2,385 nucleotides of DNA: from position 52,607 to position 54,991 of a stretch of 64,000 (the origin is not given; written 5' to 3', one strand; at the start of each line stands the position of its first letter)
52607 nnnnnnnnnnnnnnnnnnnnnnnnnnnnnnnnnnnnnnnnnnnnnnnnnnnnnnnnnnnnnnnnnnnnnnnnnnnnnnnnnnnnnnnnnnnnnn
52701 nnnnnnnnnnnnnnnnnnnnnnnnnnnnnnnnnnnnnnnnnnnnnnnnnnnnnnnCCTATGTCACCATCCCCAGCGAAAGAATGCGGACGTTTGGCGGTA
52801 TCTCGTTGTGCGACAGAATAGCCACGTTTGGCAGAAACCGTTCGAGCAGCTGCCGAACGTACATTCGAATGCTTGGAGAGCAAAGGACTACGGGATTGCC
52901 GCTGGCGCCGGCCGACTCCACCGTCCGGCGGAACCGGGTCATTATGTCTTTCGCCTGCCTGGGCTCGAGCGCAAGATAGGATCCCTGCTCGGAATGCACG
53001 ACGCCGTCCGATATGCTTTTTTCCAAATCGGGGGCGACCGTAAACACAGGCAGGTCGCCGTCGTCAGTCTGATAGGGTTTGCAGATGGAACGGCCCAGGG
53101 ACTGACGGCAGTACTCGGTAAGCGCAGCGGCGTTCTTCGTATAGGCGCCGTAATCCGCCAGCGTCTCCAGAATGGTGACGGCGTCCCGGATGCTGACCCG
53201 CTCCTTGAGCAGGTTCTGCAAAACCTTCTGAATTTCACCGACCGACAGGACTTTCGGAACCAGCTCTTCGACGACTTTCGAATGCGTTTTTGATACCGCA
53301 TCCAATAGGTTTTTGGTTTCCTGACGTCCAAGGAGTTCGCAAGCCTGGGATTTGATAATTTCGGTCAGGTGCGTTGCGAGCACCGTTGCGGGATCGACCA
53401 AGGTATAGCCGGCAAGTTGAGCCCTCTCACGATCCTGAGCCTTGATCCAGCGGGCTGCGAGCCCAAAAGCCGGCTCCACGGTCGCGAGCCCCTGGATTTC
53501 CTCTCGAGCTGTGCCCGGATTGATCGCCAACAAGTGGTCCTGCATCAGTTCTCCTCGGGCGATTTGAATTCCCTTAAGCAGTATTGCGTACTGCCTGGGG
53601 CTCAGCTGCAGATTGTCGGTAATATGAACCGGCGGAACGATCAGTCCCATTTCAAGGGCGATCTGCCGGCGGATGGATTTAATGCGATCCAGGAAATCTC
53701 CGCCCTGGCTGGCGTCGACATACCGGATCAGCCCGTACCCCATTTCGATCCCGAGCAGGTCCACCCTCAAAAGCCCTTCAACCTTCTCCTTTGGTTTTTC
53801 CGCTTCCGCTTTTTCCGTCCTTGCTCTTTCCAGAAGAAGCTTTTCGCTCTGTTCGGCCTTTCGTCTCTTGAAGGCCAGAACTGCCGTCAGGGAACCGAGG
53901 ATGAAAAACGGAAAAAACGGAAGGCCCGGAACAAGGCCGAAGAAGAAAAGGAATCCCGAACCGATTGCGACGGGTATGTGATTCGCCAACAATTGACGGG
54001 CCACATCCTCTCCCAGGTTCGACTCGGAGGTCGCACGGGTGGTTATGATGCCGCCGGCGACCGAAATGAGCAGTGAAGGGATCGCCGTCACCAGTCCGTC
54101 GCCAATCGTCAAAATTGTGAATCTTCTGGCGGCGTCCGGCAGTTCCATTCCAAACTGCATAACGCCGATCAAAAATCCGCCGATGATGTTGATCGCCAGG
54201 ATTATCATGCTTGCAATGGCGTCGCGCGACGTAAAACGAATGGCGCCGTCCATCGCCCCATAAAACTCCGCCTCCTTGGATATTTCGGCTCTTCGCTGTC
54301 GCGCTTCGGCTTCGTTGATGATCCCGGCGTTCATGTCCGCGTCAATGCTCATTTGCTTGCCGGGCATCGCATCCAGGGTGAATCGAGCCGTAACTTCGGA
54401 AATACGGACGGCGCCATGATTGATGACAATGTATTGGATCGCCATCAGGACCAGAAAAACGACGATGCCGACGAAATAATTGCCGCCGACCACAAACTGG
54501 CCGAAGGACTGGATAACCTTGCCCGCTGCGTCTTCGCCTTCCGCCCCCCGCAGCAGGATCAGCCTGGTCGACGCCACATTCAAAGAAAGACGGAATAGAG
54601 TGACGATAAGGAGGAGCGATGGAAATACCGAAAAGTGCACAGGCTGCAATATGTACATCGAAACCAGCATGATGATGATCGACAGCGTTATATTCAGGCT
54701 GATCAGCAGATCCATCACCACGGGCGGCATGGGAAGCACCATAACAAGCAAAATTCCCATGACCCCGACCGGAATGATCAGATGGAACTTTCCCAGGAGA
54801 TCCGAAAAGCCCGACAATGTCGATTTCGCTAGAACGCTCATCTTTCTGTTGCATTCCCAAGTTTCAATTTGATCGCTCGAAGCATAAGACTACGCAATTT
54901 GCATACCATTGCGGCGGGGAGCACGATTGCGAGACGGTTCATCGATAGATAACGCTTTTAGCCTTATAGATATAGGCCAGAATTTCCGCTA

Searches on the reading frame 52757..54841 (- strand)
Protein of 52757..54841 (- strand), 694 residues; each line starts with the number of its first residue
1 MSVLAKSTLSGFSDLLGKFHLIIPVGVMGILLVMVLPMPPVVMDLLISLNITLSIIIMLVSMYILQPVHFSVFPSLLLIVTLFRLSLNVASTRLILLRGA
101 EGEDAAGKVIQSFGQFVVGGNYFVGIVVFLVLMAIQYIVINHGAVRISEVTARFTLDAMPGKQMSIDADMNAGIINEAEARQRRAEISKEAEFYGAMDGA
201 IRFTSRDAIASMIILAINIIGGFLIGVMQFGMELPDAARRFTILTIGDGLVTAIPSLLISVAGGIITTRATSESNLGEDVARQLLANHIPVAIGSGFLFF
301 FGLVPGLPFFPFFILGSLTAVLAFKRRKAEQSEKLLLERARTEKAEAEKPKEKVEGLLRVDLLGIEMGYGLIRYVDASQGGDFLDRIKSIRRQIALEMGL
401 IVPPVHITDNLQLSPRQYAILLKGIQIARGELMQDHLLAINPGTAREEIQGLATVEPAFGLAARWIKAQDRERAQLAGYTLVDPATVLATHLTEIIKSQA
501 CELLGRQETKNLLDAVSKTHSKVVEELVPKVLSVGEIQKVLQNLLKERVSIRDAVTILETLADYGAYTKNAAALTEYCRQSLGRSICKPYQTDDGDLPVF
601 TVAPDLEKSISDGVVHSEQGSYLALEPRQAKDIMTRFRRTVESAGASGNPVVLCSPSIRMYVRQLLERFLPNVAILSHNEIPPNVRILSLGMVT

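Call 52: search_protein_families(library=pfam, proteins=[window:52757-54841:-], max_evalue=0.0001)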
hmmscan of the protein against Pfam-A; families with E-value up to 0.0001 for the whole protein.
window:52757-54841:- (694 aa): 1 family
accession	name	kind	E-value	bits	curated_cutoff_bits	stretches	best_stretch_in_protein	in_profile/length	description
PF00771.25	FHIPEP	-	2.9e-267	888.9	29.1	1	30-685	1-656/657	FHIPEP family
